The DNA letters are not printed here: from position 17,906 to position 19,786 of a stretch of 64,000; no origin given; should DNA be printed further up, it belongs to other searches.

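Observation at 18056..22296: Urease-like genes lacking the carbamyl-lysine segment and any accessory genes, embedded in an ornithine carbamoyltransferase / carbamate kinase operon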

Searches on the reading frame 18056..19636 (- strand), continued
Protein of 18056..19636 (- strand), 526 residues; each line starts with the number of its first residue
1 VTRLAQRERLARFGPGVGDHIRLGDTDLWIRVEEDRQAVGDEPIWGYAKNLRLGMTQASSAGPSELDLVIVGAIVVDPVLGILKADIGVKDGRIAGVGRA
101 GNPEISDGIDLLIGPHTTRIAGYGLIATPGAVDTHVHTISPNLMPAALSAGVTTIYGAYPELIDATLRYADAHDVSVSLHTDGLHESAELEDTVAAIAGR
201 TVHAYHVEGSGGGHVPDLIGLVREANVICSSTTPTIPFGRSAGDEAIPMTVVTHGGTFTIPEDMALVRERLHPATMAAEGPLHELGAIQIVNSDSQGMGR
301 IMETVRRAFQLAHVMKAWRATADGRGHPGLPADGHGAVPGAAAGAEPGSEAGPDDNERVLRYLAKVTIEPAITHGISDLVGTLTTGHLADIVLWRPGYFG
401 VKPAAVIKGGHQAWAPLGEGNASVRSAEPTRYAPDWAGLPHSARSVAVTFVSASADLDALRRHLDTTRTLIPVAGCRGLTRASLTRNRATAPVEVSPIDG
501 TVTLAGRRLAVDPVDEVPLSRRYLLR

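Call 24: search_solved_structures(query=P0003, show_alignments=5, max_evalue=1e-50)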
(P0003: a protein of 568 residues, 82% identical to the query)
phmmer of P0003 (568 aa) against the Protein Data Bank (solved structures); distinct sequences matched with E-value up to 1e-50: 32.
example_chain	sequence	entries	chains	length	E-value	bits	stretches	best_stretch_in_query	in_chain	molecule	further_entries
1e9y_B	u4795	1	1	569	1.2e-137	463.4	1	1-564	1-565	UREASE SUBUNIT BETA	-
1e9z_B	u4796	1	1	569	2.4e-137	462.4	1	1-564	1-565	UREASE SUBUNIT BETA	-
6qsu_B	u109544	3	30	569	1.5e-136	459.7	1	1-564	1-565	Urease subunit beta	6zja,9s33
8hc1_B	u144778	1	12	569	1.6e-136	459.7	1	1-564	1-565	Urease subunit beta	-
8hcn_C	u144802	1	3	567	7.7e-134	450.8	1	5-567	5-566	Urease subunit alpha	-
1fwg_C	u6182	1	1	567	7.8e-134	450.8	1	5-567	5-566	UREASE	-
1ejw_C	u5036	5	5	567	9.9e-134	450.4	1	5-567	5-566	UREASE ALPHA SUBUNIT | UREASE | UREASE (ALPHA CHAIN)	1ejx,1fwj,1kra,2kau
4z42_C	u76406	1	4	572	1.1e-133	450.3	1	2-566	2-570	Urease subunit alpha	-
1fwa_C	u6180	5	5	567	1.2e-133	450.1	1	5-567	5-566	UREASE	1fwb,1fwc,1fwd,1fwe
1fwf_C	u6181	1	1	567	1.5e-133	449.8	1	5-567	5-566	UREASE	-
1ef2_A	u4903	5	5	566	1.6e-133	449.7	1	10-567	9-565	UREASE ALPHA SUBUNIT | Urease subunit alpha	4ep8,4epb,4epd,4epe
1fwh_C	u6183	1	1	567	1.6e-133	449.7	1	5-567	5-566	UREASE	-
6yl3_C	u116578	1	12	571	2.2e-133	449.3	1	4-566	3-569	Urease subunit alpha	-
1a5k_C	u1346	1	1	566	6.6e-133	447.7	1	10-567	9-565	UREASE (ALPHA SUBUNIT)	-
1eju_C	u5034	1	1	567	7.2e-133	447.6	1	5-567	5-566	UREASE ALPHA SUBUNIT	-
1a5l_C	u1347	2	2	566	1.7e-132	446.4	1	10-567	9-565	UREASE (ALPHA SUBUNIT)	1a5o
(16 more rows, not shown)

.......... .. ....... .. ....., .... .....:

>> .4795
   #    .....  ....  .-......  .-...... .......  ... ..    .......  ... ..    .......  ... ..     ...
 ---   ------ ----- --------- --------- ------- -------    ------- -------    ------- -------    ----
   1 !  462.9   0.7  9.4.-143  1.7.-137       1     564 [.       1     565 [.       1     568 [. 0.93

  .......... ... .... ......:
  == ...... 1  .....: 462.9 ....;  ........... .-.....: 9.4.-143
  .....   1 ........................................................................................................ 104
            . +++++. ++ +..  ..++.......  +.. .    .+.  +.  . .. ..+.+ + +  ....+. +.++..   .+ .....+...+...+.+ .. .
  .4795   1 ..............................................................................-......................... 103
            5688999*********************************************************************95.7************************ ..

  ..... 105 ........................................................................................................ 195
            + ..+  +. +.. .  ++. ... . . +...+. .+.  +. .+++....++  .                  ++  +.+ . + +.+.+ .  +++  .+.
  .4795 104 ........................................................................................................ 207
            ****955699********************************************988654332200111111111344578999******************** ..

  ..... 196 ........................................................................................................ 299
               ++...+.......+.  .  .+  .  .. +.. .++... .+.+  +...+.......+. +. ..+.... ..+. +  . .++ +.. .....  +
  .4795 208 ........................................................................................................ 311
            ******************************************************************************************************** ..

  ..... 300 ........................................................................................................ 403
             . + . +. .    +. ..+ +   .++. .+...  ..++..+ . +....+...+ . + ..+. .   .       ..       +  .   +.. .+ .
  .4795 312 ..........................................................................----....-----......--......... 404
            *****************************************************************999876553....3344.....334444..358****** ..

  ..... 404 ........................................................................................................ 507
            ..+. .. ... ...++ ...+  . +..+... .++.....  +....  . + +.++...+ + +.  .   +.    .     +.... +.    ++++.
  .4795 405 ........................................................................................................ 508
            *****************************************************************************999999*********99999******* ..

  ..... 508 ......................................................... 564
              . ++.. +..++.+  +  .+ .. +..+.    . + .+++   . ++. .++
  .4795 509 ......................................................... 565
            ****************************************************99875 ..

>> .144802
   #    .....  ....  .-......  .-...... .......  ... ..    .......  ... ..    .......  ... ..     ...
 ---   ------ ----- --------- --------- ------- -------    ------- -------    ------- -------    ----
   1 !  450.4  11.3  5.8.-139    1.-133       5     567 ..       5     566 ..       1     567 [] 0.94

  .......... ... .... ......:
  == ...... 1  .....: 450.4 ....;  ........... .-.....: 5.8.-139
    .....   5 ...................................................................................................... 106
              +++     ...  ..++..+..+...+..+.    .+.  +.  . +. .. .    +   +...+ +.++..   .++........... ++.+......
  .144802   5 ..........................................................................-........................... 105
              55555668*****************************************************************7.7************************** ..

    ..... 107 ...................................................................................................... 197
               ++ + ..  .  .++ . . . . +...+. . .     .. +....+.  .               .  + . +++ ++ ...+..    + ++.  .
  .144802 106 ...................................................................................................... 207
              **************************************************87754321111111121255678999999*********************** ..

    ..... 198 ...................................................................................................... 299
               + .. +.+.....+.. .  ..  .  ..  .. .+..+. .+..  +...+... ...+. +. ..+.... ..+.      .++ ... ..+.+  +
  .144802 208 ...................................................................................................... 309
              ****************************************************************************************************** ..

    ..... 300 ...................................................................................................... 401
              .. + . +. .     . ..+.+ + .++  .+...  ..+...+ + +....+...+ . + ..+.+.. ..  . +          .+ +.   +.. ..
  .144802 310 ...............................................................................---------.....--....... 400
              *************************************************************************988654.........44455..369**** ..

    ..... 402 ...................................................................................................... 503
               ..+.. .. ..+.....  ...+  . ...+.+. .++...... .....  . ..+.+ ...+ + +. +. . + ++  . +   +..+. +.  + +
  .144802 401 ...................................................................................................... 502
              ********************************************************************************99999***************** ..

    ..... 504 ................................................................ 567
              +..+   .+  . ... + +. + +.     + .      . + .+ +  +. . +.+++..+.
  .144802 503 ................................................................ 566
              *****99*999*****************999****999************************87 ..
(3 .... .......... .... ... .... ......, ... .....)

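Call 48: predict_structure(alignment_id=A2)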
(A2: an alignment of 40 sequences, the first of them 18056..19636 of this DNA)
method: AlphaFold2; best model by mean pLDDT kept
length: 526 residues; sequences in the alignment: 40
mean_pLDDT: 40.9   pTM: 0.30
mean pLDDT of the five models: 40.9, 38.6, 36.1, 35.9, 34.6
residues with pLDDT >= 90: 0; 70-90: 37; 50-70: 86; < 50: 403
segments of 3 or more residues with pLDDT < 50: 1-3, 36-90, 92-159, 174-191, 198-302, 335-351, 364-451, 464-466, 477-493, 495-497, 507-526
pLDDT, mean of each block of 10 residues (from residue 1): 57 63 74 53 28 24 38 41 41 44 34 36 28 24 27 34 55 46 38 50 33 23 24 29 35 29 40 34 23 32 55 75 74 48 36 66 42 27 29 33 40 37 30 37 35 64 54 46 38 48 49 34 31
secondary structure, 60 per line:
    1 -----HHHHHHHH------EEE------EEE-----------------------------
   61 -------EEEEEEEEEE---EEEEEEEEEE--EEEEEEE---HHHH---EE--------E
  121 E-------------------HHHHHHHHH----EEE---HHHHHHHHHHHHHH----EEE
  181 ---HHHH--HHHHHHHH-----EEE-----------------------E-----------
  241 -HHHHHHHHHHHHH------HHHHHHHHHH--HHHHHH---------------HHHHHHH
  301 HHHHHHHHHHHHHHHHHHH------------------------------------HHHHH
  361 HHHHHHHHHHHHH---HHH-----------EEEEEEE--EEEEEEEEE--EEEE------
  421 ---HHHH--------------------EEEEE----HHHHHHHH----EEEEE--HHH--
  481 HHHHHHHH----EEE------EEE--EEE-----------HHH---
elements in order: H6-13 E20-22 E29-31 E68-77 E81-90 E93-99 H103-106 H141-149 E154-156 H160-173 E178-180 H184-187 H190-197 E203-205 H242-254 H261-270 H273-278 H294-319 H356-373 E391-397 E400-408 E411-414 H424-427 E448-452 H457-464 E469-473 H481-488 E493-495 E502-504 E507-509
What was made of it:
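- On Urease alpha subunit (UreC, EC 3.5.1.5): The AF2 model has pTM 0.30 (call 48).
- The AF2 model of the deleted form is poor, with pTM 0.30 (call 48).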

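Call 49: predict_structure(alignment_id=A3)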
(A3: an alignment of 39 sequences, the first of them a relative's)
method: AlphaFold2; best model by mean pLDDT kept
length: 568 residues; sequences in the alignment: 39
mean_pLDDT: 57.0   pTM: 0.65
mean pLDDT of the five models: 57.0, 55.1, 52.9, 47.0, 46.0
residues with pLDDT >= 90: 39; 70-90: 109; 50-70: 180; < 50: 240
segments of 3 or more residues with pLDDT < 50: 37-51, 54-66, 68-73, 80-85, 87-90, 96-125, 264-273, 286-313, 325-359, 383-387, 390-394, 423-431, 438-442, 459-476, 528-540, 542-568
pLDDT, mean of each block of 10 residues (from residue 1): 55 61 63 53 40 41 37 49 45 45 34 39 52 70 69 76 83 82 89 92 87 82 92 71 64 81 47 53 52 37 45 48 48 34 30 41 57 59 51 54 63 71 45 55 58 57 28 44 60 90 89 84 56 36 39 28 28
secondary structure, 60 per line:
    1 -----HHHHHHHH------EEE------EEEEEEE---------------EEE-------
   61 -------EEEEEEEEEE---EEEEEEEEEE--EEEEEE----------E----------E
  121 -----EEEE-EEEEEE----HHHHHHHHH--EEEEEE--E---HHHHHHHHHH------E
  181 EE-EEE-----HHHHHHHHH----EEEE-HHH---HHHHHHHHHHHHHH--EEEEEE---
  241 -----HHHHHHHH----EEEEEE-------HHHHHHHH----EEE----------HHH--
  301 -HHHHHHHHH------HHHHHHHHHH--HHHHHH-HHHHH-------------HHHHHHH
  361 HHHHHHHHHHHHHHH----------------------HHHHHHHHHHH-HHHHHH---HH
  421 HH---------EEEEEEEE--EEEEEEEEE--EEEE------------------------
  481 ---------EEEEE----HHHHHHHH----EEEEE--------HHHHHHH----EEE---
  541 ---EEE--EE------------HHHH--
elements in order: H6-13 E20-22 E29-35 E51-53 E68-77 E81-90 E93-98 E126-129 E131-136 H141-149 E152-157 H164-173 E180-182 E184-186 H192-200 E205-208 H216-229 E232-237 H246-253 E258-263 H271-278 E283-285 H302-310 H317-326 H329-334 H336-340 H354-375 H398-408 H410-415 H419-422 E432-439 E442-450 E453-456 E490-494 H499-506 E511-515 H524-530 E535-537 E544-546 H563-566
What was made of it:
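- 19171..19172 (-): Deletion junction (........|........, protein ..GVTTI|YGAYPE..). 168 bp present in relatives are absent here. In the P0003 model the missing residues 156-211 cover helix 2, strand 3, helix 3 and strand 4 (call 49).
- Full-length P0003 gives pLDDT 57 and pTM 0.65 with the same MSA depth, and pLDDT 76-92 across the segment that is deleted (calls 48, 49). The deletion removes two whole beta-alpha units, so the beta-alpha alternation is kept (call 49).
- Tried and rejected: AF2 models of the deleted and intact proteins were only low to medium confidence with a 40-sequence clade MSA (calls 48, 49).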

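Call 56: search_protein_representatives(alignment_id=A3)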
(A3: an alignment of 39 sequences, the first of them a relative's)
Query: 39 sequences, 566 profile positions. Proteins with E-value up to 0.001 (for the whole library): 4984; up to 1e-10: 2601; up to 1e-30: 698. The best 150 are listed.
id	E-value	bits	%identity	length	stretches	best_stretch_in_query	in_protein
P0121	1.2e-221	753.5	-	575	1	1-565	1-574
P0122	1.9e-193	660.4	-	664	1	39-566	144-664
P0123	4.5e-181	619.6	-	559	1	5-565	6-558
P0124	1.1e-170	585.3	-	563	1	4-565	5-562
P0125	4.8e-164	563.4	-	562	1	7-565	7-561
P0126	3.2e-161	554.1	-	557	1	9-565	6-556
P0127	1.6e-158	545.1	-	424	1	1-317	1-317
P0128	3.4e-156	537.5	-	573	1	4-564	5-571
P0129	1.9e-153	528.4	-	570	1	5-565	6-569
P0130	5.4e-153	526.9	-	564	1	4-563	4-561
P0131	1.6e-151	522.1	-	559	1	2-565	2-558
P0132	7.2e-143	493.5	-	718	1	12-546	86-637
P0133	2.4e-139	481.9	-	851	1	4-565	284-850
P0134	3.5e-135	468.1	-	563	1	7-565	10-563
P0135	1.0e-134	466.6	-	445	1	233-547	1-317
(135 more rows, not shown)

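Call 58: find_encoding_contigs(protein=P0123, flank=10000, max_places=2)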
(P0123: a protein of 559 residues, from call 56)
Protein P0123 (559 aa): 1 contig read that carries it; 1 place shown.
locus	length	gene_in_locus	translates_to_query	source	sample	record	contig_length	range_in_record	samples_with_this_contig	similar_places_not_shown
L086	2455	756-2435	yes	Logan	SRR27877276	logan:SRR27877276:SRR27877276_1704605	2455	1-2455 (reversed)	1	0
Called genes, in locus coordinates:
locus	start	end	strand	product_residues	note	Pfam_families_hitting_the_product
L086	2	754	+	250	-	?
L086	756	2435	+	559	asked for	PF00449:Urease_alpha, PF01979:Amidohydro_1, PF07969:Amidohydro_3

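Call 59: find_encoding_contigs(protein=P0126, flank=10000, max_places=2)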
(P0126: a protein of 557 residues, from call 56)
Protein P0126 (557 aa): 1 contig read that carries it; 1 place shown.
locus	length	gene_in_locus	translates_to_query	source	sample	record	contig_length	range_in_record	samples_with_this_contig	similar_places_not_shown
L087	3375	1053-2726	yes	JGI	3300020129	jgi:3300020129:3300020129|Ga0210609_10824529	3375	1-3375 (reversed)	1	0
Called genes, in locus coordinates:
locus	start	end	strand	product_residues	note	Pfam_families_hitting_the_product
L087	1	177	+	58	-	?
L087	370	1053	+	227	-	PF00547:Urease_gamma, PF00699:Urease_beta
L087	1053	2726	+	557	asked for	PF00449:Urease_alpha, PF07969:Amidohydro_3 (faint), PF01979:Amidohydro_1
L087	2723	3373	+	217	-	?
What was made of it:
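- Tried and rejected: Context look-ups for the nearest non-Limnocylindria UreC clusters hit only 2-3-kb contigs (calls 58, 59).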

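Call 62: search_protein_families(library=pfam, proteins=[L087:2723-3373:+, L086:2-754:+, L003:6138-6620:+, L004:5169-5651:+], max_evalue=0.01)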
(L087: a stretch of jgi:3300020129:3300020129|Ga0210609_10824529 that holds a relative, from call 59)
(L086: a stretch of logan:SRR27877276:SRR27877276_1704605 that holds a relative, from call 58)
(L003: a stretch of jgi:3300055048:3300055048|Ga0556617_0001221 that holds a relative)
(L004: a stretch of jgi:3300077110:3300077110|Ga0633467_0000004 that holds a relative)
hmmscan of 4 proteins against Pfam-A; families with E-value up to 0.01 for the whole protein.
L087:2723-3373:+ (217 aa): 1 family
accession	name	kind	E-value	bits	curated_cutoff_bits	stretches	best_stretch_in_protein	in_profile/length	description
PF02595.20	Gly_kinase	-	6.6e-72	242.9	23.3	1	3-216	1-217/372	Glycerate kinase family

L086:2-754:+ (250 aa): 2 families
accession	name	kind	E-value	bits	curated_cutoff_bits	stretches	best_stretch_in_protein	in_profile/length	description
PF00699.25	Urease_beta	-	1.2e-31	109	25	1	149-240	1-92/98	Urease beta subunit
PF00547.23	Urease_gamma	-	6.9e-29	100.6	23.9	1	42-140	1-99/99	Urease, gamma subunit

L003:6138-6620:+ (160 aa): 1 family
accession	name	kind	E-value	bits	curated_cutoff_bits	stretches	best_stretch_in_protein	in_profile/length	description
PF00561.26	Abhydrolase_1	-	0.0013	18.9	25.8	0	1-29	78-106/245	alpha/beta hydrolase fold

L004:5169-5651:+ (160 aa): 1 family
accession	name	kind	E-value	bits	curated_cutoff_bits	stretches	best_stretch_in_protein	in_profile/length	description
PF01243.27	PNPOx_N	-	3e-05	24.8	28.1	1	33-113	11-85/120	Pyridoxamine 5'-phosphate oxidase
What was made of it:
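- Tried and rejected: They were uninformative apart from showing fused UreAB, and glycerate kinase downstream in L087 (call 62).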
